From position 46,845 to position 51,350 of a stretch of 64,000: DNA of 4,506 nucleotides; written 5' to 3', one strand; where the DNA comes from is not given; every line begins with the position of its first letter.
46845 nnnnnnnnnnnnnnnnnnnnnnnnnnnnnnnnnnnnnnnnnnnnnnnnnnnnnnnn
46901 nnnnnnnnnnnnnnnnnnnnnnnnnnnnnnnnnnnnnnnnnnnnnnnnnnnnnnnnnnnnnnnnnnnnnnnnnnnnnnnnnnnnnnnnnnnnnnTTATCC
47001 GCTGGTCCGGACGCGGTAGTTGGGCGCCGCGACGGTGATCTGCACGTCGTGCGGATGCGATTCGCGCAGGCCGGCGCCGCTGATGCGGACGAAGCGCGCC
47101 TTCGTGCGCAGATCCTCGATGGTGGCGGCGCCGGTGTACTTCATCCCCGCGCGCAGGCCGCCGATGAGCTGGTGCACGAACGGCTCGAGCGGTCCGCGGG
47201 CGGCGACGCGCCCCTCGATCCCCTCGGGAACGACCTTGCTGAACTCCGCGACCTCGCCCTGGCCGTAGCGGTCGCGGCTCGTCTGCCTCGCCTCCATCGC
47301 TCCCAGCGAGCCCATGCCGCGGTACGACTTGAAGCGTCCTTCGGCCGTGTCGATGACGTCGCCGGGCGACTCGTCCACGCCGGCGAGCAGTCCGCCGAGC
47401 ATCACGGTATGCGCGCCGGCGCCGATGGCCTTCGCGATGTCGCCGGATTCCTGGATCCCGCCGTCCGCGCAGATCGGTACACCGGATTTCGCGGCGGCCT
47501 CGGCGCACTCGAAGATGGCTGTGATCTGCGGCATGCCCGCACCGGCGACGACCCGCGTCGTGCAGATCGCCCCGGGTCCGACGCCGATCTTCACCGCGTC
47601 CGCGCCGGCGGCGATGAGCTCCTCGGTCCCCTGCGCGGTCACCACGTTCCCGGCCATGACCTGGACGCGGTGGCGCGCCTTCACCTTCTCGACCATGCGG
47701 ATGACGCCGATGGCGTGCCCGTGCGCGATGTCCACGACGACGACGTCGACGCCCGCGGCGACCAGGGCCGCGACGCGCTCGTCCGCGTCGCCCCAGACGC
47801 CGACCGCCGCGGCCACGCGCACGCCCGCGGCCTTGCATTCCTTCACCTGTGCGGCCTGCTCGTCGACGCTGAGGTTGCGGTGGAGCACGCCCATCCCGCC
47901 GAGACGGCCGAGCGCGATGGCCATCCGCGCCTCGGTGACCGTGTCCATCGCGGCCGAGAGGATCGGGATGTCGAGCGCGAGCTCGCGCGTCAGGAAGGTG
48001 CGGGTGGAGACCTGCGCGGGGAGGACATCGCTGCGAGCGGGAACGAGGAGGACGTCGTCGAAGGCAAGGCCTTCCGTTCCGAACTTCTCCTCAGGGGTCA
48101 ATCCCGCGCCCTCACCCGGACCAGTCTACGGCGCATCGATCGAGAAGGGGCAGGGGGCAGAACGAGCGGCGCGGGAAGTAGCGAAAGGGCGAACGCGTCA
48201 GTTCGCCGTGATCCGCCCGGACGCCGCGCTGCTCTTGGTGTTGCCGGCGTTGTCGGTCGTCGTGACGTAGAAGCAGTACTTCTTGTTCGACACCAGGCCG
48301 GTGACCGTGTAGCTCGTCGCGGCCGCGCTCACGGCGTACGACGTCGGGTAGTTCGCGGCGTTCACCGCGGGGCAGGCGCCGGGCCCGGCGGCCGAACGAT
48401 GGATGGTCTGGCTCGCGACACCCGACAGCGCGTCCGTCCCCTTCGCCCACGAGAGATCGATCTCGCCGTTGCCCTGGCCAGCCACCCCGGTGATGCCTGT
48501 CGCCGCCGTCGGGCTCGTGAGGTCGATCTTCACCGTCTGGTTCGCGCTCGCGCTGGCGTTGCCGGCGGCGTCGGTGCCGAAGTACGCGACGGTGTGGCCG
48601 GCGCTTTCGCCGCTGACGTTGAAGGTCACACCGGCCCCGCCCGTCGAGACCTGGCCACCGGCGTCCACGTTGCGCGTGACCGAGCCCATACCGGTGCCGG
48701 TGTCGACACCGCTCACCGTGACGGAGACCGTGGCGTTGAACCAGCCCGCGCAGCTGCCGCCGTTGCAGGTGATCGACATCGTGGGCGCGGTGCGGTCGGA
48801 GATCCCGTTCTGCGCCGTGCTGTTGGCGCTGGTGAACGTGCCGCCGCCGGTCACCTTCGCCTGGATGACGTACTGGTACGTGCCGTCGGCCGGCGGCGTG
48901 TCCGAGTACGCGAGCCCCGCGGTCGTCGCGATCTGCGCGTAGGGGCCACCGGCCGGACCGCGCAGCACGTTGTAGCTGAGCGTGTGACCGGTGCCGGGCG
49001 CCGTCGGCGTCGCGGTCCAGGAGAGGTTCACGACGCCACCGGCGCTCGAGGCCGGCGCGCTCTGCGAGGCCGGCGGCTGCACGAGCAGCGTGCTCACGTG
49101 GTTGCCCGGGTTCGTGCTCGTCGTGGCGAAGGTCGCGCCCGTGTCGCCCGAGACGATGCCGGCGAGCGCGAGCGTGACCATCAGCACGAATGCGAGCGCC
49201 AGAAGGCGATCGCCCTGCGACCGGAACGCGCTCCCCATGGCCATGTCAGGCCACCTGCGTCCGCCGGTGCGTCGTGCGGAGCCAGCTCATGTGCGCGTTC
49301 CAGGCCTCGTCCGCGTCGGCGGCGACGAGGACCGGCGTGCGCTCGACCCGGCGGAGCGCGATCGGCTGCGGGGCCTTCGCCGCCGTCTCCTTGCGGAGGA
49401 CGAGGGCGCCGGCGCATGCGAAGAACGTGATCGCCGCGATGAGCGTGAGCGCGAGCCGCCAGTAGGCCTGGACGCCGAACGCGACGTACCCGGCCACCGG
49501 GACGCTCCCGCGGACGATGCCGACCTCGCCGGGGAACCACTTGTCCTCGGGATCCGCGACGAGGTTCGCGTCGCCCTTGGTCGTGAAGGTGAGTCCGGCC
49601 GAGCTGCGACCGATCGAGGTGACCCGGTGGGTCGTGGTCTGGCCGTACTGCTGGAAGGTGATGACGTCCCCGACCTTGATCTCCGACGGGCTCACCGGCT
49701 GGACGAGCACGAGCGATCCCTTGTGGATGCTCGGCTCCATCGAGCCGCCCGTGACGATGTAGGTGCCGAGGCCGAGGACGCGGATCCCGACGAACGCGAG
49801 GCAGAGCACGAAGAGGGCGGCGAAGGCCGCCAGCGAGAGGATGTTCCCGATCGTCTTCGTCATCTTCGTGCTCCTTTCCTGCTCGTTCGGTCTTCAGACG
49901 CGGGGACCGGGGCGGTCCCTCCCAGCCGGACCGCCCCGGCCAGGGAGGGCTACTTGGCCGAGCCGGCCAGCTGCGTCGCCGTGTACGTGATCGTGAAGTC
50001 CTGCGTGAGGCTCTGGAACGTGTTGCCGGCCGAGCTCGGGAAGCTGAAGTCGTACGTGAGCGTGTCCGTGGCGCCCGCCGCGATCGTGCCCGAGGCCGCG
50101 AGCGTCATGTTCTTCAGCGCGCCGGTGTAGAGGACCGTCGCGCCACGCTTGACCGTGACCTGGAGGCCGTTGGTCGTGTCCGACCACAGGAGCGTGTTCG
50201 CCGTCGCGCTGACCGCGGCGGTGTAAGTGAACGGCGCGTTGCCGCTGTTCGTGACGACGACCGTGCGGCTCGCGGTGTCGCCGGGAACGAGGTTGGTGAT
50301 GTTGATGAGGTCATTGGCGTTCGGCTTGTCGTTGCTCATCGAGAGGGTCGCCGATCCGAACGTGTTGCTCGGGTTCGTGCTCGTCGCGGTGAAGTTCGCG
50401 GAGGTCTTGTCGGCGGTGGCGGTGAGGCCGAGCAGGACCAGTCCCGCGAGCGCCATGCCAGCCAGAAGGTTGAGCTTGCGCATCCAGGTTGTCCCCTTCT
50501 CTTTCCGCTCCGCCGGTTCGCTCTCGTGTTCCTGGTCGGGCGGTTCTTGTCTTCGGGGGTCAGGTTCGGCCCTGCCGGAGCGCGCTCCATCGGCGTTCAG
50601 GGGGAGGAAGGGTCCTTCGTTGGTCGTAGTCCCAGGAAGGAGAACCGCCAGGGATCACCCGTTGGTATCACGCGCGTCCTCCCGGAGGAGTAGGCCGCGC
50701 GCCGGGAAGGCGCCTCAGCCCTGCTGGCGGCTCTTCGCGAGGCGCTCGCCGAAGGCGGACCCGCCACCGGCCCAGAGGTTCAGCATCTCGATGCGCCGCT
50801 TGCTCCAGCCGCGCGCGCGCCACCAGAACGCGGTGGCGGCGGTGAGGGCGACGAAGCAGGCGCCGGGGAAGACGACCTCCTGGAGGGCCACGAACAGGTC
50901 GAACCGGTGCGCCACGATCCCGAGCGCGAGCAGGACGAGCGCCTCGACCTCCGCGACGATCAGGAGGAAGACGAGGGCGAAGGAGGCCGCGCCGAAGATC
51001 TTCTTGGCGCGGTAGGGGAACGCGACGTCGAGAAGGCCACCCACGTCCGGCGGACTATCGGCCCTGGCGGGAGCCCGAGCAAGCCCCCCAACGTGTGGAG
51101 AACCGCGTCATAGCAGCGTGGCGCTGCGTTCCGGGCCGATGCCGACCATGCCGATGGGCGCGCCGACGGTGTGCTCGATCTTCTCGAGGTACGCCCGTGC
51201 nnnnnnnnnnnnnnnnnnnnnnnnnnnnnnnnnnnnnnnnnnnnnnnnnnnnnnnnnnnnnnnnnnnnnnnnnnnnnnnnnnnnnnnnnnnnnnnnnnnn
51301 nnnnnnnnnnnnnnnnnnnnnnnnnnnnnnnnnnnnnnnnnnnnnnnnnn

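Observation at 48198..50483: SipW-TasA-like matrix-fibre module in a high-GC genome, embedded inside the purine-biosynthesis supercluster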

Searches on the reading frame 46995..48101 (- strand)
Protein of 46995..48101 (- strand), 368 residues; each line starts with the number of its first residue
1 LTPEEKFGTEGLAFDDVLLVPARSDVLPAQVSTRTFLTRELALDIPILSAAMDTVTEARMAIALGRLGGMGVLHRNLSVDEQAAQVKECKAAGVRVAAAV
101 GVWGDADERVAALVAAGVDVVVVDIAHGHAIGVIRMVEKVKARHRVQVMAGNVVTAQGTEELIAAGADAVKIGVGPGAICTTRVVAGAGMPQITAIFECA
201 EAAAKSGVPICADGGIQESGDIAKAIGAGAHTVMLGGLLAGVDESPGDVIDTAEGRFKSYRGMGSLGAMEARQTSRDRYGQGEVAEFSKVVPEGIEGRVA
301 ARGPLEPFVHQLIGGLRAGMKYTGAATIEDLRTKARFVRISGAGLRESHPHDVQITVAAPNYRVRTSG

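Call 3: search_protein_families(library=pfam, proteins=[window:46995-48101:-], max_evalue=0.1)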
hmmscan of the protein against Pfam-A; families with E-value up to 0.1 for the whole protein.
window:46995-48101:- (368 aa): 6 families
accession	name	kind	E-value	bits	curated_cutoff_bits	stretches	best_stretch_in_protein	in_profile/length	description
PF00478.31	IMPDH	-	1.1e-140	469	25.6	1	11-351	1-345/345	IMP dehydrogenase / GMP reductase domain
PF01070.24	FMN_dh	-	2.2e-05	24.1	24.9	1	137-237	210-303/350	FMN-dependent dehydrogenase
PF03060.21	NMO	-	6.2e-05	23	28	2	36-91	3-59/331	Nitronate monooxygenase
PF01081.25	Aldolase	-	0.0078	16.1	27.8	1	104-176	20-87/196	KDPG and KHG aldolase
PF00977.27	His_biosynth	-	0.014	15.3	23.6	1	201-237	67-103/228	Histidine biosynthesis protein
PF01645.23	Glu_synthase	-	0.069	12.8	20.4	1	138-236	199-304/369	Conserved region in glutamate synthase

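Call 4: search_protein_families(library=ncbifam, proteins=[window:46995-48101:-], max_evalue=0.1)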
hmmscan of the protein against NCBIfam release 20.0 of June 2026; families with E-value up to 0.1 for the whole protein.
window:46995-48101:- (368 aa): 16 families
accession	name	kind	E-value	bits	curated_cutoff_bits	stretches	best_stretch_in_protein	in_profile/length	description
TIGR01302.1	IMP_dehydrog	equivalog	2.4e-120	402.5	481.5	2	94-332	213-449/450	IMP dehydrogenase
NF005311.0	PRK06843.1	equivalog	1.7e-109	366.5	779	2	93-353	141-400/404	inosine 5-monophosphate dehydrogenase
NF005869.0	PRK07807.1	equivalog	1.2e-75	255.4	549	2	93-352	215-476/479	GuaB1 family IMP dehydrogenase-related protein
NF052358.1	GMPRedGuaB1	equivalog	1.5e-75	255.2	675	2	94-351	216-475/479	GMP reductase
TIGR01303.1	IMP_DH_rel_1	equivalog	5.8e-68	229.9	562.75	2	93-351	213-473/475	GuaB1 family IMP dehydrogenase-related protein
NF003470.0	PRK05096.1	equivalog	6.6e-68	229.4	397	1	12-341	9-337/347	GMP reductase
TIGR01305.1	GMP_reduct_1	equivalog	4.4e-63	213.4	492.15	1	12-341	8-336/343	GMP reductase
NF005493.0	PRK07107.1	equivalog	8.3e-56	189.5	585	2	105-355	242-493/502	IMP dehydrogenase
NF003966.0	PRK05458.1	equivalog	2.6e-53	181.5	344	1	12-333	6-311/327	GMP reductase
TIGR01306.1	GMP_reduct_2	equivalog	1.6e-45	156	465.65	1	14-265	4-256/321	GMP reductase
TIGR01304.1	IMP_DH_rel_2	equivalog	6.1e-28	98.1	342.1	2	83-248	119-295/365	GuaB3 family IMP dehydrogenase-related protein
TIGR02151.1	IPP_isom_2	equivalog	0.0004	19.4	281.3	1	189-236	243-288/338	type 2 isopentenyl-diphosphate Delta-isomerase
NF002231.0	PRK01130.1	subfamily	0.00076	18.6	189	1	109-243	88-217/230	putative N-acetylmannosamine-6-phosphate 2-epimerase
NF005574.0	PRK07259.1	equivalog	0.0011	17.9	269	1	134-174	226-267/304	dihydroorotate dehydrogenase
TIGR01064.1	pyruv_kin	equivalog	0.021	13.4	306.4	0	98-153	7-63/476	pyruvate kinase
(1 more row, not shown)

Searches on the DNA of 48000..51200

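Call 41: search_rna_families(source=window, start=48000, end=51200, threshold=evalue, max_evalue=1)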
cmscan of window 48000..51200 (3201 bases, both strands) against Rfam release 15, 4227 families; matches with E-value up to 1: 1.
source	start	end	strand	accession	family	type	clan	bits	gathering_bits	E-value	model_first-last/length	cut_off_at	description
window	49923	49987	-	RF00223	IRES_Bip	Cis-reg; IRES;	-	13.3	40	0.44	1-263/263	no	bip internal ribosome entry site (IRES)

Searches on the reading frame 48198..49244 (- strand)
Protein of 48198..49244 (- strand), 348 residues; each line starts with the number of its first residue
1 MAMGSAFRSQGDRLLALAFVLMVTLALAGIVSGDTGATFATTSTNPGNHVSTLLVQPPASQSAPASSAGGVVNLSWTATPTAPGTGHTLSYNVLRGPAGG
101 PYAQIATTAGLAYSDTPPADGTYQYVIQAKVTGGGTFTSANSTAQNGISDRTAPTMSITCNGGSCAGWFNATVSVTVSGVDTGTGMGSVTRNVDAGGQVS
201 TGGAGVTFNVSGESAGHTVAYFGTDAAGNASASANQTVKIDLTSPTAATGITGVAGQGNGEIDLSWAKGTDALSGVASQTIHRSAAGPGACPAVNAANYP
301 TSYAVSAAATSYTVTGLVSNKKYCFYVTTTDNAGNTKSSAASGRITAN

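Call 3: search_protein_families(library=pfam, proteins=[window:48198-49244:-], max_evalue=0.1)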
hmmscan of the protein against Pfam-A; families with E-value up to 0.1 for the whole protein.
window:48198-49244:- (348 aa): 4 families
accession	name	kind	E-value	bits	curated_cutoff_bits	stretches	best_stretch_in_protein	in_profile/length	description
PF00041.27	fn3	-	3.9e-05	24.2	25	1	304-341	42-80/84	Fibronectin type III domain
PF19077.6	Big_13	-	0.00013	22.9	27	1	307-341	61-95/102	Bacterial Ig-like domain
PF13750.12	Big_3_3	-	0.00021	21.4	27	0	119-166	13-57/157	Bacterial Ig-like domain (group 3)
PF22352.2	K319L-like_PKD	-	0.015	15.7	27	1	306-339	46-78/84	K319L-like, PKD domain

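Call 4: search_protein_families(library=ncbifam, proteins=[window:48198-49244:-], max_evalue=0.1)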
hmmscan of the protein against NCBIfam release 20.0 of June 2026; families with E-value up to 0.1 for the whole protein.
window:48198-49244:- (348 aa): 2 families
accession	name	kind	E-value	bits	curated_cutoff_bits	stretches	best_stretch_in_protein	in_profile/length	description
NF047446.1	barrel_OmpL47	domain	3.1e-06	27.6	40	1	171-240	3-68/68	OmpL47-type beta-barrel domain-containing protein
NF047441.1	Lepto_OmpL47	equivalog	0.05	13.2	250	1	174-246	167-328/336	multi-beta-barrel domain surface protein OmpL47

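Call 14: find_homologous_proteins(query=window:48198-49244:-)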
Query window:48198-49244:- (348 aa): 273 proteins with E <= 0.001 among 8000 candidates; the best 120 are listed.
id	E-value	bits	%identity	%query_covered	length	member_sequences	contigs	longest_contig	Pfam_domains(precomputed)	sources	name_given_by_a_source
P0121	2.6e-212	722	100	100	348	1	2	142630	-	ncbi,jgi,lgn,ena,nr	ncbi:MAG TPA: hypothetical protein VFC31_02495 [Candidatus Limnocylindria bacterium]|nr:hypothetical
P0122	3.8e-146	505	73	100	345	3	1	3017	-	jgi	jgi:hypothetical protein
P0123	4.9e-144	498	73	97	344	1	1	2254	PF19077.7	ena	-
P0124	7.6e-143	494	71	97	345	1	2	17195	-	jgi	jgi:hypothetical protein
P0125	7.1e-142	491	72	98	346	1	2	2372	PF00041.28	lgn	-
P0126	6.8e-141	488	49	83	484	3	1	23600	-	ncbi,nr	ncbi:MAG TPA: hypothetical protein VGQ86_11585 [Candidatus Limnocylindria bacterium]|nr:hypothetical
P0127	1.3e-139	483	69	100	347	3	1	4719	-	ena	-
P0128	2.9e-139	482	70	97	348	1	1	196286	PF00041.28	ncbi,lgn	-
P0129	8.3e-139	481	71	97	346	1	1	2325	-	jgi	jgi:hypothetical protein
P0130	1.3e-137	477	69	98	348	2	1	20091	-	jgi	jgi:hypothetical protein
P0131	3.1e-137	476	70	97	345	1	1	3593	-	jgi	jgi:hypothetical protein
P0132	8.3e-135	468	67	98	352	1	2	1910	PF00041.28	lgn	-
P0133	2.3e-132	460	68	97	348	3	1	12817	-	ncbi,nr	ncbi:MAG: hypothetical protein M3R54_00095 [Chloroflexota bacterium]|nr:hypothetical protein [Chloro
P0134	8.2e-132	458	67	97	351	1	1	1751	PF00041.28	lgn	-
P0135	3.6e-131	456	67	97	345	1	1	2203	-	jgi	jgi:hypothetical protein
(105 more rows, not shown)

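Call 37: predict_structure(alignment_id=A3)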
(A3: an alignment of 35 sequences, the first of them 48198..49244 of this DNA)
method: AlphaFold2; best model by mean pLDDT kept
length: 348 residues; sequences in the alignment: 35
mean_pLDDT: 84.2   pTM: 0.64
mean pLDDT of the five models: 84.2, 82.8, 81.2, 79.5, 72.1
residues with pLDDT >= 90: 174; 70-90: 122; 50-70: 23; < 50: 29
segments of 3 or more residues with pLDDT < 50: 1-4, 27-51
pLDDT, mean of each block of 10 residues (from residue 1): 51 71 59 40 43 72 89 88 76 93 95 94 94 83 92 90 90 90 83 74 83 89 87 90 96 87 96 96 92 94 95 94 97 97 92
secondary structure, 60 per line:
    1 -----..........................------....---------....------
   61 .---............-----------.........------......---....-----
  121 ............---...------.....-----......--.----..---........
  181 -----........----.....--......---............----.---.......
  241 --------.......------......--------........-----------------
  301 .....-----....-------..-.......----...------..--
elements in order: H6-31 E38-41 E51-54 E65-67 E71-76 E88-96 E103-108 E112-115 E121-132 E136-138 E145-149 E155-160 E173-180 E186-193 E198-202 E205-210 E214-225 E234-240 E249-255 E262-267 E276-283 E301-305 E311-314 E325-331 E336-338

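Call 45: fold_search(model_id=the predicted structure, library=pdb)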
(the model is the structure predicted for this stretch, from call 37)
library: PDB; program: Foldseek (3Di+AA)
matches with E <= 10: 1863; with E <= 0.001: 301
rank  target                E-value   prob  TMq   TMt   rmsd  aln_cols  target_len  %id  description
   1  8dh9_A                1.3e-10  1.00  0.34  0.25  16.6       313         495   15  Leptin-bound leptin receptor complex-D3-D7 (released 2023-04-19)
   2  8ave_B                4.9e-10  1.00  0.34  0.22  17.8       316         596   14  Human leptin in complex with the human LEP-R ectodomain fused to a C-terminal trimeric isoleucine GCN4 zipper (2:2 mod (released 2023-04-05)
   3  8dh8_A                1.3e-09  1.00  0.34  0.19  16.7       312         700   15  Leptin-bound leptin receptor complex-full ECD (released 2023-04-19)
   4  8v2b_B                2.4e-09  1.00  0.33  0.22  19.6       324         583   14  Cryo-EM structure of mouse type II OSM receptor complex: model for full extracellular assembly (released 2024-11-20)
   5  7mrs_A                2.4e-09  1.00  0.33  0.37  12.9       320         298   14  Zebrafish CNTN4 APPb complex (released 2022-01-05)
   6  5e4s                  3.0e-09  1.00  0.33  0.36  13.8       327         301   13  Crystal structure of mouse CNTN4 FN1-FN3 domains (released 2016-08-31)
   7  4gh7_B                4.4e-09  1.00  0.26  0.32  13.5       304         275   13  Crystal structure of Anticalin N7A in complex with oncofetal fibronectin fragment Fn7B8 (released 2012-12-26)
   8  8d6a_A                4.7e-09  1.00  0.31  0.28  20.4       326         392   14  Cryo-EM structure of human LIF signaling complex: model containing the interaction core region (released 2023-03-29)
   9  8d82_A                5.4e-09  1.00  0.33  0.22  19.5       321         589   12  Cryo-EM structure of human IL-6 signaling complex in detergent: model containing full extracellular domains (released 2023-03-29)
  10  8peq_B                6.5e-09  1.00  0.29  0.34  12.2       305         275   14  Complex of diubiquitin-derived artificial binding protein (Affilin) variant Af2 with its target oncofetal fibronectin  (released 2024-06-26)
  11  8v29_B                6.8e-09  1.00  0.24  0.16  16.6       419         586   13  Cryo-EM structure of human type I OSM receptor complex: model for full extracellular assembly (released 2024-11-20)
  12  7mro                  7.5e-09  1.00  0.35  0.39  12.8       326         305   12  Zebrafish CNTN4 FN1-FN3 domains (released 2022-01-05)
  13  8qy5_A                7.9e-09  1.00  0.34  0.22  20.0       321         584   14  Structure of interleukin 6. (released 2024-02-21)
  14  8avb_B                7.9e-09  1.00  0.34  0.22  18.0       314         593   15  Cryo-EM structure for mouse leptin in complex with the mouse LEP-R ectodomain (1:2 mLEP:mLEPR model). (released 2023-04-05)
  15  8peq_A                1.3e-08  1.00  0.28  0.33  12.4       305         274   14  Complex of diubiquitin-derived artificial binding protein (Affilin) variant Af2 with its target oncofetal fibronectin  (released 2024-06-26)
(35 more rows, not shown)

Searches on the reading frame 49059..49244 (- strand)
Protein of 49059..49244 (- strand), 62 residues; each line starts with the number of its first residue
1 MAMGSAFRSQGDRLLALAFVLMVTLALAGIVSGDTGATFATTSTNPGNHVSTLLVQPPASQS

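Call 12: search_protein_families(library=ncbifam, proteins=[window:49059-49244:-], max_evalue=10)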
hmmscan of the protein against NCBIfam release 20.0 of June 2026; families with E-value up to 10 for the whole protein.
seq(62 aa): 0 families
